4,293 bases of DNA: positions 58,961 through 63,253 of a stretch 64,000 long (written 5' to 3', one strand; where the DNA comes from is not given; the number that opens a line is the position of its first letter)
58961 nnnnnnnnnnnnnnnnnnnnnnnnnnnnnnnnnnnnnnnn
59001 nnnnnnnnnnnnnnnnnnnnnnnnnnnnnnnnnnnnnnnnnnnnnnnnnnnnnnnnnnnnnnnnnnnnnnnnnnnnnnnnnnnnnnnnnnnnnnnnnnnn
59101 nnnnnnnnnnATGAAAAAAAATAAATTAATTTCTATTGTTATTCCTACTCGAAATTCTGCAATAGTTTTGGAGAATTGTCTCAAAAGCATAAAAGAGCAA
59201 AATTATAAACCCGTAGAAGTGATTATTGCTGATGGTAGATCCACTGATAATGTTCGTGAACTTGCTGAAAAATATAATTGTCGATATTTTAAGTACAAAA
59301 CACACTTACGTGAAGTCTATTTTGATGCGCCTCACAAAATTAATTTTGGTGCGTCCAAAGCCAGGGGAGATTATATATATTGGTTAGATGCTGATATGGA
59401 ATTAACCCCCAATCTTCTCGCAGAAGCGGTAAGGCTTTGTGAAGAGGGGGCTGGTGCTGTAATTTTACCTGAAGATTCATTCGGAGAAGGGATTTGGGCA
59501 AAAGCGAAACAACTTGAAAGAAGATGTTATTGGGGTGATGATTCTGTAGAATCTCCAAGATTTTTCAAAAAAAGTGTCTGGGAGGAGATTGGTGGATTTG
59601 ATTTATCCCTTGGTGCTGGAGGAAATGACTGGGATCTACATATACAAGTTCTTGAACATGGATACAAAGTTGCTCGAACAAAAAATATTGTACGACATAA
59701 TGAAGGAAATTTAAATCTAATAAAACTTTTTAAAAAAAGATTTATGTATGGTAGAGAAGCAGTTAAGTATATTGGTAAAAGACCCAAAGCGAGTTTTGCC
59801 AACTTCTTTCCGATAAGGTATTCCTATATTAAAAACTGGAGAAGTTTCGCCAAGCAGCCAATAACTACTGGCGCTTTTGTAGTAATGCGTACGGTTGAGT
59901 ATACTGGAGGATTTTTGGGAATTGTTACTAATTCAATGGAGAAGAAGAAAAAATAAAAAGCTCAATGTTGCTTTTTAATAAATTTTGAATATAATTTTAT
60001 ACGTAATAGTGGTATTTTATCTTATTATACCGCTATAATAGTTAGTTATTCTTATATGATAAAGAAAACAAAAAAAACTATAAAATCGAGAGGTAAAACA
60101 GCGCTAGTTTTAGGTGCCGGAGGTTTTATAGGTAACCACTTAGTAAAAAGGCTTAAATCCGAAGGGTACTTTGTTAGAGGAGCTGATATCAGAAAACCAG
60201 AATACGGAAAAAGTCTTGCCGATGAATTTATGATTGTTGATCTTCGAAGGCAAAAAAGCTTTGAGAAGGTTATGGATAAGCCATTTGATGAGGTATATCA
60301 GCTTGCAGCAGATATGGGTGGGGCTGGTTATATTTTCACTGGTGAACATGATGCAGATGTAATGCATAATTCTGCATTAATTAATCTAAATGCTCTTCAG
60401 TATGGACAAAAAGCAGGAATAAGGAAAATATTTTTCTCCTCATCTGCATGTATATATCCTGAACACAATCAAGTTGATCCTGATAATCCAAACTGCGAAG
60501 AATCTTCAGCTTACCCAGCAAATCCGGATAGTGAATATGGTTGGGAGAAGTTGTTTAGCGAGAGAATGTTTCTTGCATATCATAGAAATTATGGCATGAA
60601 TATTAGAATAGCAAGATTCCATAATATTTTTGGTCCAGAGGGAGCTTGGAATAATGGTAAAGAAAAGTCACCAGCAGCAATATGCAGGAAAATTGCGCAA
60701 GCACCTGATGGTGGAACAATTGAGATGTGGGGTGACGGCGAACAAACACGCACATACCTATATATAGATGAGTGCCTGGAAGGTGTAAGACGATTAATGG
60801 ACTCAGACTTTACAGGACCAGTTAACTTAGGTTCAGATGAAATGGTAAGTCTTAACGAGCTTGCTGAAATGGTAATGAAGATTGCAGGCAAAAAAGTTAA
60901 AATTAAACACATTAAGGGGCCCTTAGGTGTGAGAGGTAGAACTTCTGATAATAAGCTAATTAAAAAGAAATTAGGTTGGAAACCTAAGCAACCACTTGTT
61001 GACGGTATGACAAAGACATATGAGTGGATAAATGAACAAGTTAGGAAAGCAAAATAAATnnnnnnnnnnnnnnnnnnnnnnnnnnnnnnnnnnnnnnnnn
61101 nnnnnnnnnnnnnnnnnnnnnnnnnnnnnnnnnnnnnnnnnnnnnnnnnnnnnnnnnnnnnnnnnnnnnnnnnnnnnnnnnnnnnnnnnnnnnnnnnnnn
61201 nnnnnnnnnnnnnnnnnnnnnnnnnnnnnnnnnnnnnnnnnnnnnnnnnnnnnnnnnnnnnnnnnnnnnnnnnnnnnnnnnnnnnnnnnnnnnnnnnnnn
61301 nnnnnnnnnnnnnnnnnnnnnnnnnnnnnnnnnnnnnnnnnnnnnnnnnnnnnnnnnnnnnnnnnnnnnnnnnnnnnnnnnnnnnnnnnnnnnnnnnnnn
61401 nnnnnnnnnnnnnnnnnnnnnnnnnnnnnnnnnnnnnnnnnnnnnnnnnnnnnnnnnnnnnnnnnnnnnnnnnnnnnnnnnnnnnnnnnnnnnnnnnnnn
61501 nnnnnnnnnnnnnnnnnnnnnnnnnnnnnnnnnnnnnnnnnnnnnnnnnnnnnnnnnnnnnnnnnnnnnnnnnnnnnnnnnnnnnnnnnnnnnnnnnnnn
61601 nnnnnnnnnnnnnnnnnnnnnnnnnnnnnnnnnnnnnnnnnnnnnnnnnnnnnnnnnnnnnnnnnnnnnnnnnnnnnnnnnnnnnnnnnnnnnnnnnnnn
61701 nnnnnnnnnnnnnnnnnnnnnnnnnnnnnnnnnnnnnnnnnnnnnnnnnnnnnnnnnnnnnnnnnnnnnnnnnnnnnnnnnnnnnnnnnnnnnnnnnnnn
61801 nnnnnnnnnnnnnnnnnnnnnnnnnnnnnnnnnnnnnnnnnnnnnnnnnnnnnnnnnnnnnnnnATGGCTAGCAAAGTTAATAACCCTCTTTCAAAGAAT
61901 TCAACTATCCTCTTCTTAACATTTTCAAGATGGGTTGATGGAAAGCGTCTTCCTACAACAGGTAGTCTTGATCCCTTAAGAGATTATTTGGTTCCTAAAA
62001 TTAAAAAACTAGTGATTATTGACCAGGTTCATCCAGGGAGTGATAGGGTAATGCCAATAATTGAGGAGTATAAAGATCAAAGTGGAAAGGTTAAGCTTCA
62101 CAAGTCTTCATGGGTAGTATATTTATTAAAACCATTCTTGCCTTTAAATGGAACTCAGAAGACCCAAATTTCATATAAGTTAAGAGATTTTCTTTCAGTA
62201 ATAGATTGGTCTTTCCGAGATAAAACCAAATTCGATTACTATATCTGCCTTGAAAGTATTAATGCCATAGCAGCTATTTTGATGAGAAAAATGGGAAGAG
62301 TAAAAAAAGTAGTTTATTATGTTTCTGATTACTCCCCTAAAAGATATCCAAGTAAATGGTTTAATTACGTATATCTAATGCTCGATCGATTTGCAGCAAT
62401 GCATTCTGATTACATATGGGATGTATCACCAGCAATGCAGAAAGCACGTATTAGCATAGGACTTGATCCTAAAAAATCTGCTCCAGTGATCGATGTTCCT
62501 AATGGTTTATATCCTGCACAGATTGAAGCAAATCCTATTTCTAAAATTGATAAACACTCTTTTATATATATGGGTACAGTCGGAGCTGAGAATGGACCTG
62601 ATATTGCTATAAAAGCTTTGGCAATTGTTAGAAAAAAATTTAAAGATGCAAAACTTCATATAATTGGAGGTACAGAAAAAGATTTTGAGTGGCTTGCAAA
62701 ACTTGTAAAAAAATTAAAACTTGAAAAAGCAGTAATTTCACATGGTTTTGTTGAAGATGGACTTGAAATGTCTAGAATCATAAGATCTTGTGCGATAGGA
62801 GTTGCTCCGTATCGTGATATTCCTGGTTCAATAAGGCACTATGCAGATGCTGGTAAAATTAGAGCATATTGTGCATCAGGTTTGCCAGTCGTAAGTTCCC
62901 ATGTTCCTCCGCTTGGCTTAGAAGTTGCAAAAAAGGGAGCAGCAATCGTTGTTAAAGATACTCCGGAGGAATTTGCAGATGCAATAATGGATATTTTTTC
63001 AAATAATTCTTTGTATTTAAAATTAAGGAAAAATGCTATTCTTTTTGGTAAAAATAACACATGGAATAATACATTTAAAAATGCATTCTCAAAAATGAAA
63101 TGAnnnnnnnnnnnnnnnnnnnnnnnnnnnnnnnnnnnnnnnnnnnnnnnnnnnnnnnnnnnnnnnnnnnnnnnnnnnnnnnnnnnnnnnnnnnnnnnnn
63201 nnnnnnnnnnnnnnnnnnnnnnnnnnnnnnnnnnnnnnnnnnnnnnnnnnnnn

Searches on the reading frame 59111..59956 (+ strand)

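Call 78: search_protein_families(library=pfam, proteins=[window:59111-59956:+], max_evalue=0.001)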
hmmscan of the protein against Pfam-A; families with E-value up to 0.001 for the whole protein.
window:59111-59956:+ (281 aa): 4 families
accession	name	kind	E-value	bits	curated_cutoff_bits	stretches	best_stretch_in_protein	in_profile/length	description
PF00535.33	Glycos_transf_2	-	1.5e-24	87.2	23.3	1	8-137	1-131/168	Glycosyl transferase family 2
PF10111.15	Glyco_tranf_2_2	-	1.3e-11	44.9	27.3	1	8-109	1-105/276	Glycosyltransferase like family 2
PF13641.12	Glyco_tranf_2_3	-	5.7e-09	36.8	27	1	7-117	3-119/230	Glycosyltransferase like family 2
PF13632.12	Glyco_trans_2_3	-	0.00029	21.2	27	0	88-214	1-142/198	Glycosyl transferase family group 2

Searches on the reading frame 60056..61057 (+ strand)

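Call 78: search_protein_families(library=pfam, proteins=[window:60056-61057:+], max_evalue=0.001)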
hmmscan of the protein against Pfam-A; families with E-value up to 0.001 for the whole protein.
window:60056-61057:+ (333 aa): 5 families
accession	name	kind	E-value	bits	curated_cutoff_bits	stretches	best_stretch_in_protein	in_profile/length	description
PF01370.27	Epimerase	-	1.1e-43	149.8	20.9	1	16-252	1-229/240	NAD dependent epimerase/dehydratase family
PF16363.11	GDP_Man_Dehyd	-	4.4e-26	92.6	27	1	17-320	1-331/332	GDP-mannose 4,6 dehydratase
PF01073.25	3Beta_HSD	-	1.9e-07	30.8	22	1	17-175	1-160/280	3-beta hydroxysteroid dehydrogenase/isomerase family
PF13460.12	NAD_binding_10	-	0.00022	21.6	27.2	1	20-139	1-108/184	NAD(P)H-binding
PF07993.18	NAD_binding_4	-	0.00037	20.2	20.1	0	124-209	131-226/258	Male sterility protein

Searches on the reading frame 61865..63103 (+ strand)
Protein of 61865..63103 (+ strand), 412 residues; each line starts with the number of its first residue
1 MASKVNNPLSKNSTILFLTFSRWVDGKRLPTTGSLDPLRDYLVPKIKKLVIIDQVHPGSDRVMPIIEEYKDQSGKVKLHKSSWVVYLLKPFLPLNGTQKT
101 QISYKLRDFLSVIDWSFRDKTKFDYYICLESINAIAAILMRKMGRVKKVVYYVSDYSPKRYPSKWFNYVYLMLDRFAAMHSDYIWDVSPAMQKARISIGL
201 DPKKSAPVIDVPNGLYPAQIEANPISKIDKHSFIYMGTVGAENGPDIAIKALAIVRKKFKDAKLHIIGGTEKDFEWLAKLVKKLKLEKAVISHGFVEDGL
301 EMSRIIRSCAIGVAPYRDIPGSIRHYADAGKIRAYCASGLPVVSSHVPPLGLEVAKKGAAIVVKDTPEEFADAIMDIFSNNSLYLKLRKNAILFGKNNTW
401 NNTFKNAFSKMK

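Call 78: search_protein_families(library=pfam, proteins=[window:61865-63103:+], max_evalue=0.001)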
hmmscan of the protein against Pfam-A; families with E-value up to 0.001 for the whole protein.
window:61865-63103:+ (412 aa): 2 families
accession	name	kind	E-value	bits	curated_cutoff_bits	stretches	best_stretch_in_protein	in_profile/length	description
PF13692.12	Glyco_trans_1_4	-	8.5e-18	65.4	27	1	232-380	3-142/142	Glycosyl transferases group 1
PF00534.26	Glycos_transf_1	-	1.9e-16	60.5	26.4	1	229-391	14-169/172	Glycosyl transferases group 1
